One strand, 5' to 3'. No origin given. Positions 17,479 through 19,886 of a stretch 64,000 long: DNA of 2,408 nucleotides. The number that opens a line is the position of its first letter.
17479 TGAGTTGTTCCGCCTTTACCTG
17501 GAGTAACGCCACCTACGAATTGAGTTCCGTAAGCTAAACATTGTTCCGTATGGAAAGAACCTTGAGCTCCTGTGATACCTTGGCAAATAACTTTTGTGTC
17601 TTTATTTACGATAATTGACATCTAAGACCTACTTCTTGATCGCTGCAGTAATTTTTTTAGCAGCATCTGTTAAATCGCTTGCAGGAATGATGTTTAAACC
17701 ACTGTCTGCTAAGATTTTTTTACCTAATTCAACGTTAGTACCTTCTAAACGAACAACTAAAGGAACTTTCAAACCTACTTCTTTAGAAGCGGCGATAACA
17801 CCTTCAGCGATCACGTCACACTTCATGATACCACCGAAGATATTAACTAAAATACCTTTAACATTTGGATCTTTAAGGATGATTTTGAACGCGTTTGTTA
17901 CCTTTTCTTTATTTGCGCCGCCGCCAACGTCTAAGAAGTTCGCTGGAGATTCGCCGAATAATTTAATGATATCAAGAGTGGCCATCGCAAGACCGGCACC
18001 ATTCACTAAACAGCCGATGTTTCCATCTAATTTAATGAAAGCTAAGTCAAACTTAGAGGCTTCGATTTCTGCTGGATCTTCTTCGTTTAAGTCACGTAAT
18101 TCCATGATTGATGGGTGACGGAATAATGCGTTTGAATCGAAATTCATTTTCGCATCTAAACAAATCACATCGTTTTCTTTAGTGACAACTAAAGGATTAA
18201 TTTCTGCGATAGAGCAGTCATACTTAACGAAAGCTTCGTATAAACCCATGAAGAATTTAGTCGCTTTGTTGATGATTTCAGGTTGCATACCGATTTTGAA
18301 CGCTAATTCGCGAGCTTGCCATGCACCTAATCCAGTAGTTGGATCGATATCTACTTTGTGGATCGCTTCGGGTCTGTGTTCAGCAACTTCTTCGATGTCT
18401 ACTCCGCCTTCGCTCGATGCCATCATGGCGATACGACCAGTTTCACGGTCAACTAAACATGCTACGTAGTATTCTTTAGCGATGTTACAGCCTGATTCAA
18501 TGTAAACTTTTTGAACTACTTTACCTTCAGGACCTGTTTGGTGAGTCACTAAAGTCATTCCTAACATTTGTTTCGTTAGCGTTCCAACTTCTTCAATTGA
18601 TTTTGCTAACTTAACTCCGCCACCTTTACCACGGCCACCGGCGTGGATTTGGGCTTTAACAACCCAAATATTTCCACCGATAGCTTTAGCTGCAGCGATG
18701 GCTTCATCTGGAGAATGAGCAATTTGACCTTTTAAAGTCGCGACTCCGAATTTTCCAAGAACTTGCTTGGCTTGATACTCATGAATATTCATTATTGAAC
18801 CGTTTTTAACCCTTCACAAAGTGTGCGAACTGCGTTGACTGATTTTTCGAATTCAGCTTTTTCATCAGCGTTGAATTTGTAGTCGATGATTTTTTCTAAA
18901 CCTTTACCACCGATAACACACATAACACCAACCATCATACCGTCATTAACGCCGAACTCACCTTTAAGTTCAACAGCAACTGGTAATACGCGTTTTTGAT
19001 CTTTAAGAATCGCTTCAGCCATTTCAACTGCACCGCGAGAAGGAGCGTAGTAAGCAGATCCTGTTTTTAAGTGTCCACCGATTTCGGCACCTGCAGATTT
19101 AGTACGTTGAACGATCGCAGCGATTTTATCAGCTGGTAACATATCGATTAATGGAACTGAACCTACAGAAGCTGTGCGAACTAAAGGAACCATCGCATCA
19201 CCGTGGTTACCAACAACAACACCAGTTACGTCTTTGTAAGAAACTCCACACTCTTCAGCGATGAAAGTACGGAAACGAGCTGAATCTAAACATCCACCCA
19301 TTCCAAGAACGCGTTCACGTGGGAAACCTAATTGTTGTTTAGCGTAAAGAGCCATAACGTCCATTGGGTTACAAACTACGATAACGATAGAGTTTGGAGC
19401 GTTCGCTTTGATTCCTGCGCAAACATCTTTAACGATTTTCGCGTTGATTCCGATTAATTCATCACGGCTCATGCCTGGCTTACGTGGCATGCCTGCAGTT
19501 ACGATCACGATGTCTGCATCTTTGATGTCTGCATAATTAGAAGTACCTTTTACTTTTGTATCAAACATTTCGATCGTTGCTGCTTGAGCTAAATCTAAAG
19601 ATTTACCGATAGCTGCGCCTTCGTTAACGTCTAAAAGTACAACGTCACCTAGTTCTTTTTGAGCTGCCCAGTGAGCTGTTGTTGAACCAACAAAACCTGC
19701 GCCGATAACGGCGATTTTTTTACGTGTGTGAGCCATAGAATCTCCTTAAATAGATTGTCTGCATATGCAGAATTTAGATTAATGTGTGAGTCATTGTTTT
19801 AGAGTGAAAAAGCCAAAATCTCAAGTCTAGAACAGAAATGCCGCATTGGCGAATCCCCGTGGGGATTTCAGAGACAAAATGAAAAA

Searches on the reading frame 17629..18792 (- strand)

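Call 52: search_protein_families(library=pfam, proteins=[window:17629-18792:-], max_evalue=0.001)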
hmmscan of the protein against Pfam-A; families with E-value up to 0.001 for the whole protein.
window:17629-18792:- (387 aa): 4 families
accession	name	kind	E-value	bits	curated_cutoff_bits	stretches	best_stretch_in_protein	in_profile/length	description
PF08442.15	ATP-grasp_2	-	1e-78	264.1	29.5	1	2-203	1-202/202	ATP-grasp domain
PF00549.24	Ligase_CoA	-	1.1e-34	119.8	24.5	1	262-380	1-126/128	CoA-ligase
PF24948.1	Citrate_synth_N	-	1.8e-17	63.9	83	1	28-225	39-227/232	ATP-citrate synthase ATP-grasp domain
PF13549.11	ATP-grasp_5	-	1.7e-08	34.5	27.6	1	4-217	11-220/221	ATP-grasp domain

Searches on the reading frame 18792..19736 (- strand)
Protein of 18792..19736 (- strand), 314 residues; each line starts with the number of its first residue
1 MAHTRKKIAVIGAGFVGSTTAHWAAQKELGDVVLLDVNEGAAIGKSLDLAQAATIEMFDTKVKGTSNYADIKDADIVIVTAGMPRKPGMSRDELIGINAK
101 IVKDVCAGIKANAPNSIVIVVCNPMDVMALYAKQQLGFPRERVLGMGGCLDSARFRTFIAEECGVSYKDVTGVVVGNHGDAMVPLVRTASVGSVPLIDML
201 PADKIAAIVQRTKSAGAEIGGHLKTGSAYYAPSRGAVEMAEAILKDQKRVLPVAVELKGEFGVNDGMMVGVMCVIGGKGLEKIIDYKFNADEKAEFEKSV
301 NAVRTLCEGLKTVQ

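Call 52: search_protein_families(library=pfam, proteins=[window:18792-19736:-], max_evalue=0.001)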
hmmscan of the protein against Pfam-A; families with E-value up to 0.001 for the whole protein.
window:18792-19736:- (314 aa): 6 families
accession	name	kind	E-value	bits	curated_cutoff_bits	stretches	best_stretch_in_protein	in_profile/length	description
PF00056.29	Ldh_1_N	-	3.5e-42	144.2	27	1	7-145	2-141/141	lactate/malate dehydrogenase, NAD binding domain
PF02866.23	Ldh_1_C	-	6.8e-28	98.3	22.6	1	150-302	3-162/174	lactate/malate dehydrogenase, alpha/beta C-terminal domain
PF03721.20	UDPG_MGDP_dh_N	-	3.2e-06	27.3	27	1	6-121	1-119/187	UDP-glucose/GDP-mannose dehydrogenase family, NAD binding domain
PF01266.30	DAO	-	1.4e-05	25.2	27.9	1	7-45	1-38/353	FAD dependent oxidoreductase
PF01262.27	AlaDh_PNT_C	-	0.00041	20.3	23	1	6-86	29-105/214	Alanine dehydrogenase/PNT, C-terminal domain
PF02737.24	3HCDH_N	-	0.00089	19.7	22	0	7-77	1-82/180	3-hydroxyacyl-CoA dehydrogenase, NAD binding domain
